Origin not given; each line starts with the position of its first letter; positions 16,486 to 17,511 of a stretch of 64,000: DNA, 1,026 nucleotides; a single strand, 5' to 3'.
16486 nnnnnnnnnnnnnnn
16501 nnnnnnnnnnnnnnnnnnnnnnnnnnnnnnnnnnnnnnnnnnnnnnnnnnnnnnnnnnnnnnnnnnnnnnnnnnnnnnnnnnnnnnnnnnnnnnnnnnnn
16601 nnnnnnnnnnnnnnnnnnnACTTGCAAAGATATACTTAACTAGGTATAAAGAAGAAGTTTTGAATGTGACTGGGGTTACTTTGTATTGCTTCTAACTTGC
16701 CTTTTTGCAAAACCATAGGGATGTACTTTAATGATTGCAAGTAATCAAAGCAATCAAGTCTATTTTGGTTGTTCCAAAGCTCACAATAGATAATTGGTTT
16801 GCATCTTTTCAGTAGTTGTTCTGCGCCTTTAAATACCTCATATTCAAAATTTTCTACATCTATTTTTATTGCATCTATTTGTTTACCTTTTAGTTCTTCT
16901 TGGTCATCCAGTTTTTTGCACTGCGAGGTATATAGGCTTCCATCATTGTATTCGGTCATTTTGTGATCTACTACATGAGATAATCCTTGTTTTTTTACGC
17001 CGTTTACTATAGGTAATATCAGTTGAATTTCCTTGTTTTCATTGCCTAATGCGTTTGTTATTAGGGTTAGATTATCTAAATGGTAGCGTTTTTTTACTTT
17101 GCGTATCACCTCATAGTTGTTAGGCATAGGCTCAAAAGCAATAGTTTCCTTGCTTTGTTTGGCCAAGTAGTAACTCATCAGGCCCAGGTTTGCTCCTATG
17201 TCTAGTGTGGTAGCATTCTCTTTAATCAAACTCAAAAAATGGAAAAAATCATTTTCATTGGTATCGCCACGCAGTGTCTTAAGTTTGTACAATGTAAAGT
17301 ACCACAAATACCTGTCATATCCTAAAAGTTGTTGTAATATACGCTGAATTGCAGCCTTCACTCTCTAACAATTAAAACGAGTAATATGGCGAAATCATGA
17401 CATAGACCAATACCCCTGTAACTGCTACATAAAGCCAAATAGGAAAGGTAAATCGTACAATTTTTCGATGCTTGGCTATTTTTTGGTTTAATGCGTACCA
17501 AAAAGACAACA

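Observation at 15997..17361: The cytochrome oxidase biogenesis operon ends with an FkbM methyltransferase and two tiny Cys-motif membrane proteins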

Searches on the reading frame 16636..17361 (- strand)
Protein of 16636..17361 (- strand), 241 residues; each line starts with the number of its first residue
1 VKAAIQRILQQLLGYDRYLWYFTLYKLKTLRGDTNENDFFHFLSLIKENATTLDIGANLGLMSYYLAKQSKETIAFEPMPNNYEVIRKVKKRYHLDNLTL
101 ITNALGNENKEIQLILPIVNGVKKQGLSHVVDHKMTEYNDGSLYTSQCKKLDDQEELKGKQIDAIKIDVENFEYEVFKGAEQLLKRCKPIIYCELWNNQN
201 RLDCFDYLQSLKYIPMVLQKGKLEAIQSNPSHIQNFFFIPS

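Call 3: search_protein_families(library=pfam, proteins=[window:16636-17361:-], max_evalue=0.01)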
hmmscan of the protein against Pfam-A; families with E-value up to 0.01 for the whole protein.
window:16636-17361:- (241 aa): 2 families
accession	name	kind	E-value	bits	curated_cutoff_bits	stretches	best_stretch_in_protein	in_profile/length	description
PF05050.19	Methyltransf_21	-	1.3e-18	68.1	22.7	1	54-195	1-148/173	Methyltransferase FkbM domain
PF13489.12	Methyltransf_23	-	0.0027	17.9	27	1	38-94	11-68/164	Methyltransferase domain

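Call 4: search_protein_families(library=ncbifam, proteins=[window:16636-17361:-], max_evalue=0.01)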
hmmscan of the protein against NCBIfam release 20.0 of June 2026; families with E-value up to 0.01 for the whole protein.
window:16636-17361:- (241 aa): 4 families
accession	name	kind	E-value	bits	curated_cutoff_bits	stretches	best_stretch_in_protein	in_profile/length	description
TIGR01444.1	fkbM_fam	subfamily_domain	1e-23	84.4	37.7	1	51-196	1-143/143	FkbM family methyltransferase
NF008405.0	PRK11207.1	equivalog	0.0049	16.3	218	1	48-106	30-88/198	tellurite resistance methyltransferase TehB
NF011529.0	PRK14968.1-3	equivalog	0.0077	15.7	162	0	46-106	32-92/198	putative methyltransferase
TIGR02469.1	CbiT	equivalog_domain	0.0083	16.4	78.3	0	46-114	17-91/124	precorrin-6Y C5,15-methyltransferase (decarboxylating) subunit CbiT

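Call 25: find_homologous_proteins(query=window:16636-17361:-, max_evalue=0.00001)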
Query window:16636-17361:- (241 aa): 1722 proteins with E <= 0.00001 among 2137 candidates; the best 120 are listed.
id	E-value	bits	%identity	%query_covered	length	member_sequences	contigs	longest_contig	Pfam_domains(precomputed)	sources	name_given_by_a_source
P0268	2.6e-158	543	100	100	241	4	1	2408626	PF05050.20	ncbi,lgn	-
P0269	3.1e-128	444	80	100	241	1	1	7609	PF05050.20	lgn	-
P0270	9.4e-128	443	80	100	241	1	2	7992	PF05050.20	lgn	-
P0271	9.6e-128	443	80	100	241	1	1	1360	PF05050.20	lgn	-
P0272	3.3e-127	441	80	100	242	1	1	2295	PF05050.20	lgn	-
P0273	2.6e-124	432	78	100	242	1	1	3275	PF05050.20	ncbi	-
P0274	9.8e-123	426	78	100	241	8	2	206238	PF05050.20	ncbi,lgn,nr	ncbi:FkbM family methyltransferase [Bacteroidia bacterium]|nr:FkbM family methyltransferase [Bactero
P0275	1.5e-121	423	76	100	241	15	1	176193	PF05050.20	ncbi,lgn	-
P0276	3.9e-121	421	76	100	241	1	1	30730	PF05050.20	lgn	-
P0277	4.1e-121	421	77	100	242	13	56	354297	PF05050.20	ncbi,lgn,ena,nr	ncbi:MAG: FkbM family methyltransferase [Bacteroidetes bacterium]|nr:FkbM family methyltransferase [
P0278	9.4e-120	417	78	97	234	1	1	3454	PF05050.20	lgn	-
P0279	8.9e-117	407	75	100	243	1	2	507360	PF05050.20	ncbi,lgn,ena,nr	ncbi:MAG: hypothetical protein COA58_01805 [Bacteroidetes bacterium]|nr:MAG: hypothetical protein CO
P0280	1.7e-116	406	75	99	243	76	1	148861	PF05050.20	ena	-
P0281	9.6e-116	404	74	100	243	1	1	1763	PF05050.20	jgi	jgi:FkbM family methyltransferase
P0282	1.3e-115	403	75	100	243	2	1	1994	PF05050.20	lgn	-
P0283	5.0e-115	401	75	100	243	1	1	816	PF05050.20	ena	-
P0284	2.0e-114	399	74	100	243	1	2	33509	PF05050.20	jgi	jgi:FkbM family methyltransferase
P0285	3.6e-114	398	75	95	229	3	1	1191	PF05050.20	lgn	-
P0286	2.5e-113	396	78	92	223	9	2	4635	PF05050.20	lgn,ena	-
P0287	1.4e-109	383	72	100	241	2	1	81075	PF05050.20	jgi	-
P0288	6.4e-109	381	68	100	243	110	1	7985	PF05050.20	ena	-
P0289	6.5e-109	381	71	100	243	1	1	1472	PF05050.20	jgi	-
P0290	6.8e-109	381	71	100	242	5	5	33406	PF05050.20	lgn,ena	-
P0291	3.3e-108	379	69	100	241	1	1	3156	PF05050.20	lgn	-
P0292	3.1e-107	376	70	100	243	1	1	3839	PF05050.20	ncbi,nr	ncbi:MAG: FkbM family methyltransferase [Bacteroidia bacterium]|nr:FkbM family methyltransferase [Ba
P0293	1.1e-106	374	68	100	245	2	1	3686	PF05050.20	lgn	-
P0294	1.7e-106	373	70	99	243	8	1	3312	PF05050.20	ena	-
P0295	6.1e-106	371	69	100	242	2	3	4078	PF05050.20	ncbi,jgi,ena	jgi:FkbM family methyltransferase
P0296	6.2e-106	371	68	100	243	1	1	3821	PF05050.20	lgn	-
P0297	1.7e-105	370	70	100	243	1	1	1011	PF05050.20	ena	-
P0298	2.5e-105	369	70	100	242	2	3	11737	PF05050.20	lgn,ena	-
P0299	2.9e-105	369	69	100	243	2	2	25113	PF05050.20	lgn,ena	-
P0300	1.2e-104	367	70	100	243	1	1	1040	PF05050.20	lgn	-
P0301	8.5e-103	361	68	100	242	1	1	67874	PF05050.20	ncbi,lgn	-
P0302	8.6e-102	358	65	100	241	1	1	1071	PF05050.20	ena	-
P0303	1.3e-101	357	80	82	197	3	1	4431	PF05050.20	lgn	-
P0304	3.8e-101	356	66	100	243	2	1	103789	PF05050.20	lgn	-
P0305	8.7e-101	355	65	100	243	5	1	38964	PF05050.20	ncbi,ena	-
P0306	9.7e-101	354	68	100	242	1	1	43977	PF05050.20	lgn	-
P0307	3.1e-100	353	67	100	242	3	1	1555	PF05050.20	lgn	-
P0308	1.0e-99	351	65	100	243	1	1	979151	PF05050.20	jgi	jgi:FkbM family methyltransferase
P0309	2.5e-96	340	63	100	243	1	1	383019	PF05050.20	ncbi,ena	-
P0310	6.3e-96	339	64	100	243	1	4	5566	PF05050.20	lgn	-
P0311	5.1e-95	336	72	85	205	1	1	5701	PF05050.20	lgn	-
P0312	1.7e-94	334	62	100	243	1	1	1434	PF05050.20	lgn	-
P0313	3.5e-88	313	61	100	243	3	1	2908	PF05050.20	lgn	-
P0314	5.5e-88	313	59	100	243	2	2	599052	PF05050.20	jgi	jgi:FkbM family methyltransferase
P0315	3.7e-86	307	59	100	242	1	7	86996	PF05050.20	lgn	-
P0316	1.8e-85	304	59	99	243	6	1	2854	PF05050.20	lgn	-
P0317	1.0e-84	302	61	95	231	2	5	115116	PF05050.20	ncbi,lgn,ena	-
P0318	3.7e-83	297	70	82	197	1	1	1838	PF05050.20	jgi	jgi:FkbM family methyltransferase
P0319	4.3e-80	287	57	100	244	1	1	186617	PF05050.20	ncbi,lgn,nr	ncbi:FkbM family methyltransferase [bacterium]|nr:FkbM family methyltransferase [bacterium]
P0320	1.2e-79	285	55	100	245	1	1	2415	PF05050.20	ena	-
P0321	1.4e-79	285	56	100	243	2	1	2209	PF05050.20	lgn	-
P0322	1.9e-79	285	57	99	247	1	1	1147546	PF05050.20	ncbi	ncbi:MAG: FkbM family methyltransferase [Bacteroidia bacterium]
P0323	7.6e-78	280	52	100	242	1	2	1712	PF05050.20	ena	-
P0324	1.9e-77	278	56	99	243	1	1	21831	PF05050.20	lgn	-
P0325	2.1e-77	278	56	99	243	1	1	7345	PF05050.20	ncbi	-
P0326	3.8e-77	277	67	79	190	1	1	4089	PF05050.20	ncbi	ncbi:MAG: hypothetical protein RLZZ337_1607, partial [Bacteroidota bacterium]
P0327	4.5e-77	277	53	99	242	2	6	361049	PF05050.20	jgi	jgi:FkbM family methyltransferase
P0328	6.4e-77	277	52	100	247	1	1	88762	PF05050.20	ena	-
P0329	7.5e-77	276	54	100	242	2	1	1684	PF05050.20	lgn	-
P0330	8.8e-77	276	54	100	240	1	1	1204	PF05050.20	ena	-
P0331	8.7e-76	273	51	99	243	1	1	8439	PF05050.20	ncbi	-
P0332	1.1e-75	272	54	99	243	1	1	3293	PF05050.20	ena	-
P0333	1.7e-75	272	55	100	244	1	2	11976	PF05050.20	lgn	-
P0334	1.1e-74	269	53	100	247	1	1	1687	PF05050.20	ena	-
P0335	2.9e-74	268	52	100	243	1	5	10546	PF05050.20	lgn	-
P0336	4.0e-74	267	50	100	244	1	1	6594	PF05050.20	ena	-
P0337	4.1e-74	267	53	100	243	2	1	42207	PF05050.20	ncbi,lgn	ncbi:MAG: FkbM family methyltransferase [Bacteroidia bacterium]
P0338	1.1e-73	266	52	100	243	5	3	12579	PF05050.20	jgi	-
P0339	1.8e-73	265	51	100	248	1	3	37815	PF05050.20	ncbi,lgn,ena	-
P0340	2.1e-73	265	50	100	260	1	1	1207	PF05050.20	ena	-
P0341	2.9e-73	265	51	100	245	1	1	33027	PF05050.20,PF05575.17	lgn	-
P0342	6.2e-73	263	54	100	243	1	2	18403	PF05050.20,PF05575.17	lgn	-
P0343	9.1e-73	263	53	100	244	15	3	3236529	PF05050.20,PF05575.17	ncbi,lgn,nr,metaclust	ncbi:hypothetical protein AEM51_04390 [Bacteroidetes bacterium UKL13-3]|nr:hypothetical protein AEM5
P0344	1.2e-72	263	51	99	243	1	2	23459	PF05050.20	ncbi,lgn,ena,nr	ncbi:MAG: FkbM family methyltransferase [Bacteroidia bacterium]|nr:FkbM family methyltransferase [Ba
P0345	1.3e-72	262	51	100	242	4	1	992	PF05050.20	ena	-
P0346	1.7e-72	262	53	95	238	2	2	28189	PF05050.20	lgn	-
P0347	1.8e-72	262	51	100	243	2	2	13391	PF05050.20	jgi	jgi:FkbM family methyltransferase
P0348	2.0e-72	262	53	95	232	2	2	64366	PF05050.20,PF05575.17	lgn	-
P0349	2.4e-72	262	49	99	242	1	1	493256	PF05050.20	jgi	-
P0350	2.9e-72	261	52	100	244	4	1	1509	PF05050.20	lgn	-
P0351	3.4e-72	261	51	100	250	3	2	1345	PF05050.20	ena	-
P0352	6.6e-72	260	51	99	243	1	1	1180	PF05050.20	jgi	jgi:FkbM family methyltransferase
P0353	7.9e-72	260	49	100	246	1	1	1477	PF05050.20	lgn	-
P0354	1.1e-71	259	52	97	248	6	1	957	PF05050.20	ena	-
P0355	1.5e-71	259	52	100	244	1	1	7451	PF05050.20,PF05575.17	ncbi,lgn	ncbi:MAG: FkbM family methyltransferase [Bacteroidota bacterium]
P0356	2.5e-71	258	50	100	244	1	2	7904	PF05050.20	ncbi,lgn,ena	-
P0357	2.6e-71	258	50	100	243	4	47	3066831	PF05050.20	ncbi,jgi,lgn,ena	-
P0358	4.8e-71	257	53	93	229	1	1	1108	PF05050.20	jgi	jgi:FkbM family methyltransferase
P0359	6.9e-71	257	52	96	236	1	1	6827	PF05050.20,PF05575.17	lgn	-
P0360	9.7e-71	256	49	100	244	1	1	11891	PF05050.20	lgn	-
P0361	1.2e-70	256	49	100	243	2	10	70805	PF05050.20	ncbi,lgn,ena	-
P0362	2.0e-70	255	50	100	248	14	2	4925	PF05050.20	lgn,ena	-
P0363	3.1e-70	255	49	100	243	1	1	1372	PF05050.20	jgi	jgi:FkbM family methyltransferase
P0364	3.4e-70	255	48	100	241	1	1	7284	PF05050.20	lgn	-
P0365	4.2e-70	254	49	100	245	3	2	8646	PF05050.20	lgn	-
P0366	4.4e-70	254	48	100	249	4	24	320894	PF05050.20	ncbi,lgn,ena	-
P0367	4.7e-70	254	49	100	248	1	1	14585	PF05050.20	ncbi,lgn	ncbi:MAG: FkbM family methyltransferase [Bacteroidia bacterium]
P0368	9.5e-70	253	49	99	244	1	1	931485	PF05050.20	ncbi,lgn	-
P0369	9.7e-70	253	49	100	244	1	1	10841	PF05050.20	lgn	-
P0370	1.1e-69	253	50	96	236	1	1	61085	PF05050.20,PF05575.17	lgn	-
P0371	2.6e-69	252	49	100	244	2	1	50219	PF05050.20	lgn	-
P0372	3.9e-69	251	46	100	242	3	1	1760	PF05050.20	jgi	jgi:FkbM family methyltransferase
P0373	4.0e-69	251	49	100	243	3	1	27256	PF05050.20,PF05575.17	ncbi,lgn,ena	-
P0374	5.1e-69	251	49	100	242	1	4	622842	PF05050.20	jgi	jgi:FkbM family methyltransferase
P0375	5.2e-69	251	48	100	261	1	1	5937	PF05050.20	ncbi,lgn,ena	-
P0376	6.6e-69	250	50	100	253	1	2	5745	PF05050.20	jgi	-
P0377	6.7e-69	250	49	100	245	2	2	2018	PF05050.20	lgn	-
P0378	8.8e-69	250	48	100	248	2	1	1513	PF05050.20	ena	-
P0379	1.0e-68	250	50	94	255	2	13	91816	PF05050.20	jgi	jgi:FkbM family methyltransferase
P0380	1.6e-68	249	48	100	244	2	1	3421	PF05050.20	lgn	-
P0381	1.7e-68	249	49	100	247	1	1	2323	PF05050.20,PF05575.17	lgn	-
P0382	2.1e-68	249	48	99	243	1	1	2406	PF05050.20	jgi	jgi:FkbM family methyltransferase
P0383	2.4e-68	248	47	100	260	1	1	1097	PF05050.20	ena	-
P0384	2.5e-68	248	49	100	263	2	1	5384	PF05050.20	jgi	-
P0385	9.2e-68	247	51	99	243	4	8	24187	PF05050.20,PF05575.17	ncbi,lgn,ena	-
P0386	1.3e-67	246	47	99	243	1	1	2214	PF05050.20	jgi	jgi:FkbM family methyltransferase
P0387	1.3e-67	246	49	100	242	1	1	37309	PF05050.20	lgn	-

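Call 26: find_encoding_contigs(protein=P0268, flank=3000, max_places=2)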
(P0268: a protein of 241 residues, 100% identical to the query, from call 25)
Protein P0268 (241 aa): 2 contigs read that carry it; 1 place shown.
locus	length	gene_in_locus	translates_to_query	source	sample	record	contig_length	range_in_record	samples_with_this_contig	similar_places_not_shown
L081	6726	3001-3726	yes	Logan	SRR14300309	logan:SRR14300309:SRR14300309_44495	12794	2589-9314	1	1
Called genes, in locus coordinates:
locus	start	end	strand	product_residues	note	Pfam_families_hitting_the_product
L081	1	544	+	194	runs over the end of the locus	PF00510:COX3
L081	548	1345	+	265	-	PF00510:COX3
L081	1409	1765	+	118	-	PF03626:COX4_pro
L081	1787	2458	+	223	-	PF02630:SCO1-SenC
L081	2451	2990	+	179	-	PF04238:DUF420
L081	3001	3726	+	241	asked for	PF05050:Methyltransf_21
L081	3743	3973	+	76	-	-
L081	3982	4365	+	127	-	-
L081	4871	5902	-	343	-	PF00154:RecA_N, PF06745:ATPase (weak), PF08423:Rad51, PF21096:RecA_C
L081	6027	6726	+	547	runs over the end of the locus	-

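Call 27: find_encoding_contigs(protein=P0343, flank=6000, max_places=2)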
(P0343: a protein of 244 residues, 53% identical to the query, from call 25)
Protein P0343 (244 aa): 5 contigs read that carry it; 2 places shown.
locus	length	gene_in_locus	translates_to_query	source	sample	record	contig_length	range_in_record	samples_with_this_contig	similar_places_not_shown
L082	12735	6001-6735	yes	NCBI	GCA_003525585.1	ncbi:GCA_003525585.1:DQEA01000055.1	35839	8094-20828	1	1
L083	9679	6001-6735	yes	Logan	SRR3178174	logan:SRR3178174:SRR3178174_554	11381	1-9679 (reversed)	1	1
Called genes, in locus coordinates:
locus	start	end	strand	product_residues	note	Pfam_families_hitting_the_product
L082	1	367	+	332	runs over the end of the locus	PF01018:GTP1_OBG, PF01926:MMR_HSR1, PF02421:FeoB_N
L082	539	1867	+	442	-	PF00364:Biotin_lipoyl, PF02817:E3_binding, PF00198:2-oxoacid_dh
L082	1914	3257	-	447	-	-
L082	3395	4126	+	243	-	PF02348:CTP_transf_3, PF12804:NTP_transf_3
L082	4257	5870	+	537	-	PF06418:CTP_synth_N, PF00117:GATase, PF07722:Peptidase_C26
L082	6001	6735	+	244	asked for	PF05575:V_cholerae_RfbT (weak), PF05050:Methyltransf_21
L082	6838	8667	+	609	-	PF14849:YidC_periplas, PF02096:60KD_IMP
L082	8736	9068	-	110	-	-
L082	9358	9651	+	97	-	PF13560:HTH_31, PF12844:HTH_19, PF01381:HTH_3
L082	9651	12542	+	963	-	PF04851:ResIII (weak)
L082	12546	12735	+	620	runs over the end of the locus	PF01555:N6_N4_Mtase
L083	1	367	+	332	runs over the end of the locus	PF01018:GTP1_OBG, PF01926:MMR_HSR1, PF02421:FeoB_N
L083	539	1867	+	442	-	PF00364:Biotin_lipoyl, PF02817:E3_binding, PF00198:2-oxoacid_dh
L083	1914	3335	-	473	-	-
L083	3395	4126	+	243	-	PF02348:CTP_transf_3, PF12804:NTP_transf_3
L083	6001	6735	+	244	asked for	PF05575:V_cholerae_RfbT (weak), PF05050:Methyltransf_21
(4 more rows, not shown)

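Call 28: find_encoding_contigs(protein=P0357, flank=6000, max_places=2)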
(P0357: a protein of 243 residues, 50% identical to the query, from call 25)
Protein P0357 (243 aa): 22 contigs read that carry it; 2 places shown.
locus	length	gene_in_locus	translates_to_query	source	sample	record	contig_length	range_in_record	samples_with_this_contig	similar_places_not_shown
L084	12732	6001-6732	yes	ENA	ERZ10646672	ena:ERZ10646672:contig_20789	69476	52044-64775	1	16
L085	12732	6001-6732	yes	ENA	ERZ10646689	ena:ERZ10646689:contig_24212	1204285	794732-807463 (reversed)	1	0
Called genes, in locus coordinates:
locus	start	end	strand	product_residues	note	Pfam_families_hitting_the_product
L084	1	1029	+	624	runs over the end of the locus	PF00115:COX1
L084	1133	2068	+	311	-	PF02628:COX15-CtaA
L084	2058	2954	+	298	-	PF01040:UbiA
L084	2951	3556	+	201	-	PF00510:COX3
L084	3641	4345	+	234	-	PF00510:COX3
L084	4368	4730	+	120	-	PF03626:COX4_pro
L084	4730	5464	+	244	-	PF02630:SCO1-SenC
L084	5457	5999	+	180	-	PF04238:DUF420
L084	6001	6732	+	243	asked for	PF05050:Methyltransf_21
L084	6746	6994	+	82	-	-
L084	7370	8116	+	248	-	-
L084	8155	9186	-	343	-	PF00154:RecA_N, PF06745:ATPase (weak), PF08423:Rad51, PF27531:MT3502_N (faint), PF21096:RecA_C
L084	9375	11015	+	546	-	-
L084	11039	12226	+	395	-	PF18174:HU-CCDC81_bac_1, PF18175:HU-CCDC81_bac_2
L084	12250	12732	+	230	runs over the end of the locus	PF01618:MotA_ExbB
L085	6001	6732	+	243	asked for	PF05050:Methyltransf_21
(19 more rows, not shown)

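Call 30: find_encoding_contigs(protein=P0373, flank=5000, max_places=2)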
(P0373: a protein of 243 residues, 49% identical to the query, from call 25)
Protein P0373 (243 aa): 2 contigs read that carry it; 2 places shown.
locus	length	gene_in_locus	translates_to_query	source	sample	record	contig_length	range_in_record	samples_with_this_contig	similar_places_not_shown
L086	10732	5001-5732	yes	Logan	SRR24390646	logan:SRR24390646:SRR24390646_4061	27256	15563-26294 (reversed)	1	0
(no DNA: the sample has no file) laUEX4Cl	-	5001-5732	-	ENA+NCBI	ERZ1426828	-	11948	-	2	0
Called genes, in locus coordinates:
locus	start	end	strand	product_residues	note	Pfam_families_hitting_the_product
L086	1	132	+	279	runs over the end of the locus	PF13509:S1_2, PF17783:WHD_CvfB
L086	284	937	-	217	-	PF14378:PAP2_3 (weak), PF01569:PAP2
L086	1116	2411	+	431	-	PF00364:Biotin_lipoyl, PF02817:E3_binding, PF00198:2-oxoacid_dh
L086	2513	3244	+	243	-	PF02348:CTP_transf_3, PF12804:NTP_transf_3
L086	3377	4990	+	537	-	PF06418:CTP_synth_N, PF00117:GATase, PF07722:Peptidase_C26 (weak)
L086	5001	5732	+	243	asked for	PF05575:V_cholerae_RfbT (weak), PF05050:Methyltransf_21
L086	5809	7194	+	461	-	PF00672:HAMP, PF00512:HisKA, PF02518:HATPase_c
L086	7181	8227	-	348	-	PF16819:DUF5074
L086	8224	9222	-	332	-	PF18962:Por_Secre_tail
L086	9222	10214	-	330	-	PF14717:DUF4465, PF18962:Por_Secre_tail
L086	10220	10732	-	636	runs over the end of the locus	PF07715:Plug, PF00593:TonB_dep_Rec_b-barrel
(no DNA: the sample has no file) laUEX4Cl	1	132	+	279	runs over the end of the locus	PF13509:S1_2, PF17783:WHD_CvfB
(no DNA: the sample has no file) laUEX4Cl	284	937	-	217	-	PF14378:PAP2_3 (weak), PF01569:PAP2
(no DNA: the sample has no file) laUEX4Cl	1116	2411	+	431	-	PF00364:Biotin_lipoyl, PF02817:E3_binding, PF00198:2-oxoacid_dh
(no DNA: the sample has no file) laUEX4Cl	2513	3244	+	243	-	PF02348:CTP_transf_3, PF12804:NTP_transf_3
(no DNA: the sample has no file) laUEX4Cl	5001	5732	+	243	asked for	PF05575:V_cholerae_RfbT (weak), PF05050:Methyltransf_21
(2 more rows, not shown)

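Call 48: search_solved_structures(query=window:16636-17361:-, max_evalue=0.01)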
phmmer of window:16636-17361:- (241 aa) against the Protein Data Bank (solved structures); distinct sequences matched with E-value up to 0.01: 0.

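Call 66: find_encoding_contigs(protein=P0368, flank=4000, max_places=1)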
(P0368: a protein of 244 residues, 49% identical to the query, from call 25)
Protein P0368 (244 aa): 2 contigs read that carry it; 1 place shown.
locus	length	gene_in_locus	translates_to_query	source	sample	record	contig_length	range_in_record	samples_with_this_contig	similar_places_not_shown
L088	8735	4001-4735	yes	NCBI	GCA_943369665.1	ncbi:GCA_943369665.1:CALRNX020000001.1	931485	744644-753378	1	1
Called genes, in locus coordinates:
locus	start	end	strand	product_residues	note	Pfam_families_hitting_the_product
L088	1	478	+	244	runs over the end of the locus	PF02348:CTP_transf_3, PF12804:NTP_transf_3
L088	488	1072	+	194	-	-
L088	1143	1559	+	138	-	PF14248:DUF4345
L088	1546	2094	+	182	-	PF12867:DinB_2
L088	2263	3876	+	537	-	PF06418:CTP_synth_N, PF00117:GATase, PF07722:Peptidase_C26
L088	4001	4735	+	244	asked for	PF05050:Methyltransf_21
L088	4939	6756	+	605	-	PF14849:YidC_periplas, PF02096:60KD_IMP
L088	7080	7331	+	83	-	-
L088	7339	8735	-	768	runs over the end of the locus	PF00580:UvrD-helicase, PF01443:Viral_helicase1 (faint), PF13245:AAA_19, PF13604:AAA_30 (faint), PF13361:UvrD_C, PF13538:UvrD_C_2, PF21196:PcrA_UvrD_tudor (weak)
